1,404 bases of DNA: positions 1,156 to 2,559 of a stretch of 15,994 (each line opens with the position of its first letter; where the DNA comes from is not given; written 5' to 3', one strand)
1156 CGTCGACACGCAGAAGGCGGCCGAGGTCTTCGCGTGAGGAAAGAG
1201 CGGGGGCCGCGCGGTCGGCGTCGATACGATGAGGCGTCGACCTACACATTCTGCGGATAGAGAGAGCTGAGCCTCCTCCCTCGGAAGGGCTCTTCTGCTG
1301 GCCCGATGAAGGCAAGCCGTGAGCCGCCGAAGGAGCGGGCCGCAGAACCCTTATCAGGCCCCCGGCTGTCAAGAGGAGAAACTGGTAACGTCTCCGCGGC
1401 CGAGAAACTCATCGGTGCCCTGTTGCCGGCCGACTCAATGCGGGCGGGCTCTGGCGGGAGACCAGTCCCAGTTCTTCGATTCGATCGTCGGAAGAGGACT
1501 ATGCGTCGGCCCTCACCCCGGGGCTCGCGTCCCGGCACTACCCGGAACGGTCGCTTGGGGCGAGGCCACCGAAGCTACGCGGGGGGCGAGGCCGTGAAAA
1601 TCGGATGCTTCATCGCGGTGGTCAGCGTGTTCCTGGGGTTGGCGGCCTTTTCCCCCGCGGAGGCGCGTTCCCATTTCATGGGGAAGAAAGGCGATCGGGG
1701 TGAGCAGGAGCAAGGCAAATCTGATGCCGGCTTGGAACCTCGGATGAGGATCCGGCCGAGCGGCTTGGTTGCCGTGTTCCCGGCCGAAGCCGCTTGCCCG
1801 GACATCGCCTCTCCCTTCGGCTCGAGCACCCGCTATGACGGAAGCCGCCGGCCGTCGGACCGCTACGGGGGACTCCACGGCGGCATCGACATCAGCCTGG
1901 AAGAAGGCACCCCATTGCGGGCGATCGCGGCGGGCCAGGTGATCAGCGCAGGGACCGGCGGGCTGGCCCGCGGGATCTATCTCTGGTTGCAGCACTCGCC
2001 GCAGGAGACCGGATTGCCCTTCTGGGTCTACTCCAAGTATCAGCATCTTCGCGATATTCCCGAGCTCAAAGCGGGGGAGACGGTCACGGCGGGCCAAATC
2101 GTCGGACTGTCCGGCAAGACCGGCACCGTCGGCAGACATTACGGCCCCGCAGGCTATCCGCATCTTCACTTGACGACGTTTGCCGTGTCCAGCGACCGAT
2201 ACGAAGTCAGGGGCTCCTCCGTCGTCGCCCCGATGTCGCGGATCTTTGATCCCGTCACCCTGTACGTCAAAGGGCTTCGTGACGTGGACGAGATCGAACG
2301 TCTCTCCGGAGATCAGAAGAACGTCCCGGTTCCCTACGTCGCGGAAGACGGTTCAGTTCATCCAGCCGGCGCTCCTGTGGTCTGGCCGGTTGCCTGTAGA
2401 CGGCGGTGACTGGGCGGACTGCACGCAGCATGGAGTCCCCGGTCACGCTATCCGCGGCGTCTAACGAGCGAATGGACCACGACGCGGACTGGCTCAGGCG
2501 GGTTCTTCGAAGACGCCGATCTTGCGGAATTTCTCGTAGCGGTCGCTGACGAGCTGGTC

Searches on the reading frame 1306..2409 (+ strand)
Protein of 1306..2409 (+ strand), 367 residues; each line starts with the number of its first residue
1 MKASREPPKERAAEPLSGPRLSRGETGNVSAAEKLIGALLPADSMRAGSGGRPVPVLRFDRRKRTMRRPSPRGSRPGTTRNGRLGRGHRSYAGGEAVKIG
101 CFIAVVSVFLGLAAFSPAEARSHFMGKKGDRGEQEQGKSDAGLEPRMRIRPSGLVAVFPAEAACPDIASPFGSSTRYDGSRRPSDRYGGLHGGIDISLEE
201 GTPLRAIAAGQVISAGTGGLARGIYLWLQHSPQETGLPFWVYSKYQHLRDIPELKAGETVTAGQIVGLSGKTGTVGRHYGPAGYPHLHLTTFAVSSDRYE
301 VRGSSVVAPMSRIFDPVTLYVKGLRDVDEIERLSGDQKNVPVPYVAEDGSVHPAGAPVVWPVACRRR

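Call 49: search_protein_families(library=pfam, proteins=[window:1306-2409:+], max_evalue=0.001)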
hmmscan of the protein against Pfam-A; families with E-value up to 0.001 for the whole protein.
window:1306-2409:+ (367 aa): 1 family
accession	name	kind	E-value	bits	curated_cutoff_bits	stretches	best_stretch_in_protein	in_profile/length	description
PF01551.29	Peptidase_M23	-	2.5e-14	53.7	28.7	1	190-290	2-86/96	Peptidase family M23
